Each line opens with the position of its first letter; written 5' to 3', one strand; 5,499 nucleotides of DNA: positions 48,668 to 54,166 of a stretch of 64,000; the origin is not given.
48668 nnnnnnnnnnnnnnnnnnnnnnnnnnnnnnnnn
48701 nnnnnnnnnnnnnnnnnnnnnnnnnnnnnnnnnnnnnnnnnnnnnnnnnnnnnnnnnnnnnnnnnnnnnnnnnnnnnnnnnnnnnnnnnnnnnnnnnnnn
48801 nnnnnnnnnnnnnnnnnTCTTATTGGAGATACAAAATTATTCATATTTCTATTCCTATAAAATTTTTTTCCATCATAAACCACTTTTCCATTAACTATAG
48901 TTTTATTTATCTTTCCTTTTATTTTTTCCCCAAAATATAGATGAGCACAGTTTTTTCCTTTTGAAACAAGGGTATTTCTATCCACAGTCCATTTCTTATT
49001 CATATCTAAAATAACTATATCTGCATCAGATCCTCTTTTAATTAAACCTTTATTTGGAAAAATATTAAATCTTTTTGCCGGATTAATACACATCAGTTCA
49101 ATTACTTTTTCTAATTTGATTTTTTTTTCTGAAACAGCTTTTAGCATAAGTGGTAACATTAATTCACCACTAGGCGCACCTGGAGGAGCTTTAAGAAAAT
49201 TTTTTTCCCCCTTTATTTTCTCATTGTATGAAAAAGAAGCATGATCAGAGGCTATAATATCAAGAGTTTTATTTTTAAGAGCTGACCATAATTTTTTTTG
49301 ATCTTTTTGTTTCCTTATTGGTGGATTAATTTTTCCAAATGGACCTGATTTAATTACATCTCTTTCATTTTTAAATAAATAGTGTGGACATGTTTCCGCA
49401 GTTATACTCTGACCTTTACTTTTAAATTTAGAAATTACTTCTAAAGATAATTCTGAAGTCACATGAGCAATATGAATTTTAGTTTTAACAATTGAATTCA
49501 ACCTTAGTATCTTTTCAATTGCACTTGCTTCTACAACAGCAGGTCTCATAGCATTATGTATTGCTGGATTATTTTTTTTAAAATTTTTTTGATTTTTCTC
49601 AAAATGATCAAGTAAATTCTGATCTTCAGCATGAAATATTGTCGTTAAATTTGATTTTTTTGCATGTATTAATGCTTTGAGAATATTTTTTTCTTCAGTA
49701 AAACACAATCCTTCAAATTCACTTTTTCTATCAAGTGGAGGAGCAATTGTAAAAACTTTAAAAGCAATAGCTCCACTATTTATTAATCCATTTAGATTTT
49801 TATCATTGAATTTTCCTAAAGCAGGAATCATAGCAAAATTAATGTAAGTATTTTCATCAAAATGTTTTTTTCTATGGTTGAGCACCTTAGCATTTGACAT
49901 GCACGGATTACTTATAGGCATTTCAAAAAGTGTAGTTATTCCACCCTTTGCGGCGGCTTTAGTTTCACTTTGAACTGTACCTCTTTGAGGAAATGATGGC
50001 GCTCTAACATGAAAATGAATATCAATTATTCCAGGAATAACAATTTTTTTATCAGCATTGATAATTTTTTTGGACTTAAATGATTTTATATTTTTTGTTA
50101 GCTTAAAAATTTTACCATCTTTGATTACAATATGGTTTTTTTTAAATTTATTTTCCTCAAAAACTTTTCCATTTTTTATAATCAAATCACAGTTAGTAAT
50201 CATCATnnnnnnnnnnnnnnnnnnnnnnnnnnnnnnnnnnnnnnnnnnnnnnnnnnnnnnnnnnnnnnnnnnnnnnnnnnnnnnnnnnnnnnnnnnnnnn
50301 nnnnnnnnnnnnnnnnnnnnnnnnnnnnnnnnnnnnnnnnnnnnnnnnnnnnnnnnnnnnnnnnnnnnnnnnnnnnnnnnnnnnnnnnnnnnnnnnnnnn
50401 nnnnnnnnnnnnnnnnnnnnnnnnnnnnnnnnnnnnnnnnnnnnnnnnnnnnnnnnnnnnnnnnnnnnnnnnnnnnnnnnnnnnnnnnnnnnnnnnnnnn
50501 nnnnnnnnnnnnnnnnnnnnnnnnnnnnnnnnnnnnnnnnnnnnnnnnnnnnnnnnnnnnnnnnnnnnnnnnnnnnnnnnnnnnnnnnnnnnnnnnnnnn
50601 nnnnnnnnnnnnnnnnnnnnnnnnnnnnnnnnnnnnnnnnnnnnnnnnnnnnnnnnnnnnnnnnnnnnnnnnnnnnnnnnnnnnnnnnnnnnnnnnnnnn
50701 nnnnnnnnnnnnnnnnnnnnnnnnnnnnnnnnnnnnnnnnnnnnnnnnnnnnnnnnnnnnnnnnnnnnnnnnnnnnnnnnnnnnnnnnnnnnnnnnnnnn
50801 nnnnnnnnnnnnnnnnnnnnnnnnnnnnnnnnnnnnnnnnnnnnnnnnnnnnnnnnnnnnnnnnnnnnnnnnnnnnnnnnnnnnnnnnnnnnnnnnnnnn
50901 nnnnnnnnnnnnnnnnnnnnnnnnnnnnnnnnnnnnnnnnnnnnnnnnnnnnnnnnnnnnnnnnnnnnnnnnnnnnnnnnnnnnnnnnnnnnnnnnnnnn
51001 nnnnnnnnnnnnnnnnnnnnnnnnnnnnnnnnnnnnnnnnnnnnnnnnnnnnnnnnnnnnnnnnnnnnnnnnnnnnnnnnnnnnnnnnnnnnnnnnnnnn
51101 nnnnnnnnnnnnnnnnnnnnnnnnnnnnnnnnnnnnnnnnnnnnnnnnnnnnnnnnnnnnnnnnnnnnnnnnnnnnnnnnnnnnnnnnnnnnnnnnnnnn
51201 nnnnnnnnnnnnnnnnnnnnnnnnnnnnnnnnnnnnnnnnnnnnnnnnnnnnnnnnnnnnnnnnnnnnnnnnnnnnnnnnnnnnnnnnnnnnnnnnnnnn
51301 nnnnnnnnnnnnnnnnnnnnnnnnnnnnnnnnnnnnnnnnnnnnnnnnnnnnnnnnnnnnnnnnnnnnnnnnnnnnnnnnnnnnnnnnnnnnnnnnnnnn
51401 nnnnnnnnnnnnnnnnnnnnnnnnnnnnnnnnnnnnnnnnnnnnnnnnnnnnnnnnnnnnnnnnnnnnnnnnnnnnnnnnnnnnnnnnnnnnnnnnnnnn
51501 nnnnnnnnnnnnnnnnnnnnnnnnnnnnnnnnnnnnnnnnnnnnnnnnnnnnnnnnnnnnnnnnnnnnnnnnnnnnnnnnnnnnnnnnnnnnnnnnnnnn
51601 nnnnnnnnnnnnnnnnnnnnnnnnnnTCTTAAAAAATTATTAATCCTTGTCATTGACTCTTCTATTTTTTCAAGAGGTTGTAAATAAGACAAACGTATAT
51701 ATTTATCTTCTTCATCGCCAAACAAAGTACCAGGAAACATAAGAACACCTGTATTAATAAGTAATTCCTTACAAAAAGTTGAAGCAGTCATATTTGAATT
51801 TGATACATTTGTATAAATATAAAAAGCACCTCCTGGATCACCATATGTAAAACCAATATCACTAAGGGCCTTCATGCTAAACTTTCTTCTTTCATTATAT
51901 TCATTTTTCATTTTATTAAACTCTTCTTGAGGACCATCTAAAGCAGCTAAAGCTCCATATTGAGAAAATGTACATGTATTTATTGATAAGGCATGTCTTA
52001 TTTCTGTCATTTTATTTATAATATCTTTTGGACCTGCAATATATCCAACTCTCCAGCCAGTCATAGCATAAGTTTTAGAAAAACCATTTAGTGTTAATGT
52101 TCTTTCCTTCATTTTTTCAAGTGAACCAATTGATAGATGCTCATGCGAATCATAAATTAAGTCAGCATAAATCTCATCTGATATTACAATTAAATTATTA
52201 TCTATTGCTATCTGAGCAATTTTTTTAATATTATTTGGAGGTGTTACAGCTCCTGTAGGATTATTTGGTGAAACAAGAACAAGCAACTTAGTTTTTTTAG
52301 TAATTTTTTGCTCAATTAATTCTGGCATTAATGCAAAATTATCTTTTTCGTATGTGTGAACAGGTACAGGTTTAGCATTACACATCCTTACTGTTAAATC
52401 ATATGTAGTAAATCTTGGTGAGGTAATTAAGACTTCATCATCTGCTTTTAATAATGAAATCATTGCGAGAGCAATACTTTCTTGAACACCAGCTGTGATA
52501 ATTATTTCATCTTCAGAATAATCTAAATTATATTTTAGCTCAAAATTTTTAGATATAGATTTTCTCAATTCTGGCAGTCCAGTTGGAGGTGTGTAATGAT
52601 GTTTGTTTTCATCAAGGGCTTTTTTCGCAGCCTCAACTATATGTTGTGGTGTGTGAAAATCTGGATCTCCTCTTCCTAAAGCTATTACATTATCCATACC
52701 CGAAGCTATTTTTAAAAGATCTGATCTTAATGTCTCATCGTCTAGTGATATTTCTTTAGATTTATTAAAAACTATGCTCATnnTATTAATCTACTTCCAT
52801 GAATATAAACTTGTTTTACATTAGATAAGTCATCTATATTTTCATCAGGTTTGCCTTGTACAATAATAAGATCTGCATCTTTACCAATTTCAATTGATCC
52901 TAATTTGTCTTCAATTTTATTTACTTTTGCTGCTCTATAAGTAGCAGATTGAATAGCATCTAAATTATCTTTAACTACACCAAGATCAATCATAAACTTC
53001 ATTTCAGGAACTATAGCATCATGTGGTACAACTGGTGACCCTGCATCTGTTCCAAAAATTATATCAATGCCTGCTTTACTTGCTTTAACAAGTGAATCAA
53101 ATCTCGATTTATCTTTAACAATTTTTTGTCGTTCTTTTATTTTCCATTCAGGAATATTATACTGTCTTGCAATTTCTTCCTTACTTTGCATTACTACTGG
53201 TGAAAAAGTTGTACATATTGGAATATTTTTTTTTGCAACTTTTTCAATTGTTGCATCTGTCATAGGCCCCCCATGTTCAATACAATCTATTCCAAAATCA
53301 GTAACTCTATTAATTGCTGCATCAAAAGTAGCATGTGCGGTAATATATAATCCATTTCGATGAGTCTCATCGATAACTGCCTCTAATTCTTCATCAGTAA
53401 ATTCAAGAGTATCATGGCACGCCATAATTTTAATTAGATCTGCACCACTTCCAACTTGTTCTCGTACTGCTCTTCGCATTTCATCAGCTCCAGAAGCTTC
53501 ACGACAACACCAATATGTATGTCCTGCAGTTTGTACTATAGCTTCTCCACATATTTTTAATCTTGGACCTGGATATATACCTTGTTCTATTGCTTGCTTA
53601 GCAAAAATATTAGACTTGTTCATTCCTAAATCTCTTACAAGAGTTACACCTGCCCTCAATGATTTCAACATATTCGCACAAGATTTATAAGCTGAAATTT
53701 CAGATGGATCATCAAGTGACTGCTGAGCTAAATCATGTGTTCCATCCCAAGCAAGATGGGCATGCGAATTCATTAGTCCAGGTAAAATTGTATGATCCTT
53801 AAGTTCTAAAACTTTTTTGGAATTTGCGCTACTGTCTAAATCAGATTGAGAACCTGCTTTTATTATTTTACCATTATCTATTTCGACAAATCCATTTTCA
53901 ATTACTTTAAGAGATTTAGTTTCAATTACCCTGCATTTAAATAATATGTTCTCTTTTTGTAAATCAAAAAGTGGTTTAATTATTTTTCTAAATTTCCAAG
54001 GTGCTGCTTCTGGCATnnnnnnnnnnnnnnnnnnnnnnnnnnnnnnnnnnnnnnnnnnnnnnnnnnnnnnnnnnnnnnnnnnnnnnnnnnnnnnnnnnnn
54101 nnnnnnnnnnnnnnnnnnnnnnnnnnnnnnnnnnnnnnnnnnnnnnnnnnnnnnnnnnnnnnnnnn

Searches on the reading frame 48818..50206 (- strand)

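Call 9: search_protein_families(library=pfam, proteins=[window:48818-50206:-])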
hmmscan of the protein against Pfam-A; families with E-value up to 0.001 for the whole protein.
window:48818-50206:- (463 aa): 2 families
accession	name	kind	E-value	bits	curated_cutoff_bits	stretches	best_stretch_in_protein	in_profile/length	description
PF01979.26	Amidohydro_1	-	4.5e-22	79.2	25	1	55-443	1-345/345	Amidohydrolase family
PF07969.17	Amidohydro_3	-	8.8e-12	45.7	29.7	1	360-444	404-472/472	Amidohydrolase family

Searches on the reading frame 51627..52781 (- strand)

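Call 9: search_protein_families(library=pfam, proteins=[window:51627-52781:-])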
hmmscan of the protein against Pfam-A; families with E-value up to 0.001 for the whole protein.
window:51627-52781:- (385 aa): 5 families
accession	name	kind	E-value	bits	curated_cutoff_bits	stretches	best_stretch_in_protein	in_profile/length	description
PF00155.27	Aminotran_1_2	-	2.1e-69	234.9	19.7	1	31-379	2-360/361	Aminotransferase class I and II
PF01041.23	DegT_DnrJ_EryC1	-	2.8e-09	37.1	19.8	1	104-202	55-145/360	DegT/DnrJ/EryC1/StrS aminotransferase family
PF00266.25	Aminotran_5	-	7e-08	32.3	21.5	1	89-190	60-166/371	Aminotransferase class-V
PF01053.26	Cys_Met_Meta_PP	-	2.8e-05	23.3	27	1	94-205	72-176/381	Cys/Met metabolism PLP-dependent enzyme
PF04864.19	Alliinase_C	-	8.9e-05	22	22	0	70-303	46-261/363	Allinase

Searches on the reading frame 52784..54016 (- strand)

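Call 9: search_protein_families(library=pfam, proteins=[window:52784-54016:-])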
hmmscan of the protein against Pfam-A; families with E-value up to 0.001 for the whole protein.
window:52784-54016:- (411 aa): 2 families
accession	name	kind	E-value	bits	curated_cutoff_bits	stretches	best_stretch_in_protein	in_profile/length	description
PF01979.26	Amidohydro_1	-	3.8e-38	132.1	25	1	76-408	1-343/345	Amidohydrolase family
PF07969.17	Amidohydro_3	-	4.1e-14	53.4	29.7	1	204-407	257-468/472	Amidohydrolase family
